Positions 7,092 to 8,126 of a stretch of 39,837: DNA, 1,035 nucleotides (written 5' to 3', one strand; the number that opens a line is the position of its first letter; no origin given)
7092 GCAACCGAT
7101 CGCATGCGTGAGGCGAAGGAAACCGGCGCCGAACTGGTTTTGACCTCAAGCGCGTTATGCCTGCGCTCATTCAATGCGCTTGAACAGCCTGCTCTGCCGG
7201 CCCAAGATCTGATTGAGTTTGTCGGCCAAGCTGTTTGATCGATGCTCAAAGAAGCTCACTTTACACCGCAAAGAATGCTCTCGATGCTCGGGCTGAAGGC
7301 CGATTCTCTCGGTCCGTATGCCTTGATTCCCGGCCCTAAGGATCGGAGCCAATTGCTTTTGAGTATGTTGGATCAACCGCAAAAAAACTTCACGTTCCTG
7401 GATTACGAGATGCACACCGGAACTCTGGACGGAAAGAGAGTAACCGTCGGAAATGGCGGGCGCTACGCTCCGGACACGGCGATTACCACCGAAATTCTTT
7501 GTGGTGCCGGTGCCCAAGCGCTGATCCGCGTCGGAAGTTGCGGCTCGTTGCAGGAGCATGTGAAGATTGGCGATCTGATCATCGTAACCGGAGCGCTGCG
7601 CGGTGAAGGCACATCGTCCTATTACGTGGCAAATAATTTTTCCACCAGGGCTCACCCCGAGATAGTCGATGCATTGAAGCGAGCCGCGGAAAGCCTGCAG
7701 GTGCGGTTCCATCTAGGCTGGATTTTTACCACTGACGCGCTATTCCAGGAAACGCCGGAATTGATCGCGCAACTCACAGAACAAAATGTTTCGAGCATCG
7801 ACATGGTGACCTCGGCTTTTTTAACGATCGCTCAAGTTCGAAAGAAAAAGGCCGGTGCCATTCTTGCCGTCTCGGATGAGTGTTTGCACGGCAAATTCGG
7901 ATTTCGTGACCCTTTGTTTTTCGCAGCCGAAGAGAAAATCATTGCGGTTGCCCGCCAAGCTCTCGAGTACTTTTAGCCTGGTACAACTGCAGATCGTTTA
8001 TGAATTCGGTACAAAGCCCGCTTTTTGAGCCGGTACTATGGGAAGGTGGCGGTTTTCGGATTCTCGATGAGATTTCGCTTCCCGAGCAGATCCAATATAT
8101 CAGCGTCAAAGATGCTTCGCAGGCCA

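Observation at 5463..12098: Candidate undescribed pathway: a DHAP-shunt-like nucleoside salvage core flanked by a CCG Fe-S protein and an acyl-CoA ligase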

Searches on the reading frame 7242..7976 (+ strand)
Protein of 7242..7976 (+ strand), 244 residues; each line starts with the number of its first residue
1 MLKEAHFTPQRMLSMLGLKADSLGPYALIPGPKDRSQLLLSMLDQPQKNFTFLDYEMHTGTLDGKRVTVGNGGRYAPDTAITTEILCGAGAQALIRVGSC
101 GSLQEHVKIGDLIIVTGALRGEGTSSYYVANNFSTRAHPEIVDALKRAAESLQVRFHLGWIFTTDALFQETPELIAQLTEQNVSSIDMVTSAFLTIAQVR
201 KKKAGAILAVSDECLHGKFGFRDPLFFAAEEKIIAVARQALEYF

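Call 3: search_protein_families(library=pfam, proteins=[window:7242-7976:+], max_evalue=0.01)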
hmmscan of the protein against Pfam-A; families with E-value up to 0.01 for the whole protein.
window:7242-7976:+ (244 aa): 1 family
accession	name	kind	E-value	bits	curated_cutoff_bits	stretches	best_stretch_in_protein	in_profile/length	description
PF01048.26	PNP_UDP_1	-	4.7e-33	115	25.1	1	27-216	3-202/233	Phosphorylase superfamily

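Call 4: search_protein_families(library=ncbifam, proteins=[window:7242-7976:+], max_evalue=0.01)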
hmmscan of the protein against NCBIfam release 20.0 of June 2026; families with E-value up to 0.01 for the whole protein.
window:7242-7976:+ (244 aa): 14 families
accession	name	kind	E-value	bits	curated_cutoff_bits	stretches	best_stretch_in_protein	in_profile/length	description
TIGR01718.1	Uridine-psphlse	equivalog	4.8e-38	130.9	280.3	1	16-237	4-237/245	uridine phosphorylase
NF004489.0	PRK05819.1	subfamily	4.3e-27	94.9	230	1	43-216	34-209/236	DeoD-type purine-nucleoside phosphorylase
TIGR00107.1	deoD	equivalog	2.7e-25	89.2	232.25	1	25-215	11-204/232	purine-nucleoside phosphorylase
NF008383.0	PRK11178.1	equivalog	9.9e-24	84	262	1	26-168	21-163/254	uridine phosphorylase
NF009914.0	PRK13374.1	subfamily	2.1e-22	79.9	338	1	55-218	46-211/235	DeoD-type purine-nucleoside phosphorylase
NF005500.0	PRK07115.1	equivalog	1.1e-19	70.8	264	1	66-215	64-214/261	AMP nucleosidase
TIGR01721.1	AMN-like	hypoth_equivalog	9.5e-17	61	307.2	1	76-215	71-212/269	AMP nucleosidase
NF004079.0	PRK05584.1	equivalog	3.6e-11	43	169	1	37-214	14-200/232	5'-methylthioadenosine/adenosylhomocysteine nucleosidase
TIGR03468.1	HpnG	hypoth_equivalog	8.3e-07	28.8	187.1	1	66-213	21-157/212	hopanoid-associated phosphorylase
TIGR01717.1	AMP-nucleosdse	equivalog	5.1e-06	25.6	364.7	1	62-219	260-428/478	AMP nucleosidase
NF006142.0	PRK08292.1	equivalog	0.00014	20.8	307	1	67-219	280-442/492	AMP nucleosidase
TIGR01704.1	MTA_SAH-Nsdase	equivalog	0.0002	21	73.8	1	48-118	23-94/229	5'-methylthioadenosine/S-adenosylhomocysteine nucleosidase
NF005213.0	PRK06698.1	equivalog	0.00023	20.1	768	1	56-211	33-194/459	bifunctional 5'-methylthioadenosine/S-adenosylhomocysteine nucleosidase/phosphatase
NF011286.0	PRK14697.1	equivalog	0.00033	20.3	260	1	58-199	35-182/233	bifunctional 5'-methylthioadenosine/S-adenosylhomocysteine nucleosidase/phosphatase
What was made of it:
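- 7242..7976 (+): Divergent hexameric-type (DeoD/Udp-fold) nucleoside phosphorylase, probably purine-specific. PNP_UDP_1 115 bits (call 3), below every NCBIfam equivalog cutoff (call 4).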

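Call 16: search_solved_structures(query=window:7242-7973:+, show_alignments=3)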
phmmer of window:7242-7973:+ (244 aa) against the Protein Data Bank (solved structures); distinct sequences matched with E-value up to 0.001: 71 (the best 60 are shown).
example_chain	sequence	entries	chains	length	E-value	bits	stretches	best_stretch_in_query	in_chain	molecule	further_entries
4lnh_A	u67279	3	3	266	5.5e-24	88.1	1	20-208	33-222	Uridine phosphorylase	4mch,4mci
3qpb_A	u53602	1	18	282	1.1e-22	83.8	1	17-173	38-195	Uridine phosphorylase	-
1jds_A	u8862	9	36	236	1.1e-21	80.6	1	22-218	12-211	5'-METHYLTHIOADENOSINE PHOSPHORYLASE | 5'-deoxy-5'-methylthioadenosine phosphorylase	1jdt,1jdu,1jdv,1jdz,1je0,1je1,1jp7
1odi_A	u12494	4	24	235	7.1e-21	77.9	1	26-213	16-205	PURINE NUCLEOSIDE PHOSPHORYLASE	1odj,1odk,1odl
3o6v_A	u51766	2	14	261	1.3e-20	77.1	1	19-168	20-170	Uridine phosphorylase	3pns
4g8j_A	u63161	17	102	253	1.6e-20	76.8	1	20-168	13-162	Uridine phosphorylase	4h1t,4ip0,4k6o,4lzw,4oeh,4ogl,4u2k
5lhv_A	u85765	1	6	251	1.7e-20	76.7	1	20-168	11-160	Uridine phosphorylase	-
1tgv_A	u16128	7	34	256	2.7e-20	76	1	16-168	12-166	uridine phosphorylase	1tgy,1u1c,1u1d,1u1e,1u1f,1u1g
1k3f_A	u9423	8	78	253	3.3e-20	75.7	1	21-168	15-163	uridine phosphorylase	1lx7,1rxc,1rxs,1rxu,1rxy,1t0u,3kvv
7q31_AAA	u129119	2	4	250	4.9e-20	75.2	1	23-168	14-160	Uridine phosphorylase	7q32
7q1i_AAA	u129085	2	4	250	1.2e-19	73.9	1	21-168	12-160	Uridine phosphorylase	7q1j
1ryz_A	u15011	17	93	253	4.1e-19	72.1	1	21-168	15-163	Uridine phosphorylase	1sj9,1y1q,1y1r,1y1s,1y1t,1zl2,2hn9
3c74_A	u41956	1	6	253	4.2e-19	72.1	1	21-168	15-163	Uridine phosphorylase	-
2i8a_A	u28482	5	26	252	4.2e-19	72.1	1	21-168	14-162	Uridine phosphorylase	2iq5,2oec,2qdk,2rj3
2oxf_A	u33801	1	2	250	4.4e-19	72.1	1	21-168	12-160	Uridine phosphorylase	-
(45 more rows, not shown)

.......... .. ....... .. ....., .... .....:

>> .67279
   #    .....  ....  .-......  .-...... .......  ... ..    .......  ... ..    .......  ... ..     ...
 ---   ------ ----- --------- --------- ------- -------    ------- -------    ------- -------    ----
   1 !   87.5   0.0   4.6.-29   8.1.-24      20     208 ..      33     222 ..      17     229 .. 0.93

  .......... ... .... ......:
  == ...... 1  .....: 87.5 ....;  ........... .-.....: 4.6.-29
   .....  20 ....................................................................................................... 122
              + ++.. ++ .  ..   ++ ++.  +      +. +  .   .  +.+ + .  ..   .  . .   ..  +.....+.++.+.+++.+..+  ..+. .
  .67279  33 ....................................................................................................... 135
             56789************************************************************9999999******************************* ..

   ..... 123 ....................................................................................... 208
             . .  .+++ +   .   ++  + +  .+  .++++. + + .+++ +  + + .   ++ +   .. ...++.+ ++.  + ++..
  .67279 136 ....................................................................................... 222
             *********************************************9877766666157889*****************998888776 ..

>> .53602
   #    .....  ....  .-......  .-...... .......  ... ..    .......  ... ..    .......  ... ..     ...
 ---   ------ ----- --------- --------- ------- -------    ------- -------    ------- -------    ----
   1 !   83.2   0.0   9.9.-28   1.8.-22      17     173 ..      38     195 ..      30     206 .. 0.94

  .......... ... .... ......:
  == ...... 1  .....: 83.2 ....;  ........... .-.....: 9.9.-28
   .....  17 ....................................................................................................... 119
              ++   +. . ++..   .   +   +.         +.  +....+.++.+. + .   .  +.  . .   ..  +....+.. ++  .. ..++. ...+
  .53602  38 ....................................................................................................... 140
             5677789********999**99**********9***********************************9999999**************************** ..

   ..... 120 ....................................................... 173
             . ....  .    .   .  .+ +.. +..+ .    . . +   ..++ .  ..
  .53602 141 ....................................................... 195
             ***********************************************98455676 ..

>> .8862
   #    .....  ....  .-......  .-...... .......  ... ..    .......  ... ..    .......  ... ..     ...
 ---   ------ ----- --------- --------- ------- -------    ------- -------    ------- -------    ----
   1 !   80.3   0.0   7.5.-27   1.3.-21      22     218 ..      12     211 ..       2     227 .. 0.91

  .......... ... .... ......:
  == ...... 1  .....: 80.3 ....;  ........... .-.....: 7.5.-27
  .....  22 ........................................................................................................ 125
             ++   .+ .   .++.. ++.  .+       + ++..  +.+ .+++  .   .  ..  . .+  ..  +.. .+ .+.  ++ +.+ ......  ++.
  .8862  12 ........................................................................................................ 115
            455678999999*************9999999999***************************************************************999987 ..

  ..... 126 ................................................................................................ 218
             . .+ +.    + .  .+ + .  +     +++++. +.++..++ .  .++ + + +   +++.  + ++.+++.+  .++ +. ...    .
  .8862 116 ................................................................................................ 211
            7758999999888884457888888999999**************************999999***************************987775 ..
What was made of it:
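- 7242..7976 (+): Best PDB hits are uridine phosphorylase 4lnh at 88 bits and S. solfataricus hexameric MTAP 1jds at 80 bits (call 16).
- On DHAP shunt / 5-deoxyribose disposal: The hexameric S. solfataricus MTAP is a close structural relative (80 bits, call 16).
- S. solfataricus hexameric MTAP is among the PNP's best structural relatives (call 16).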
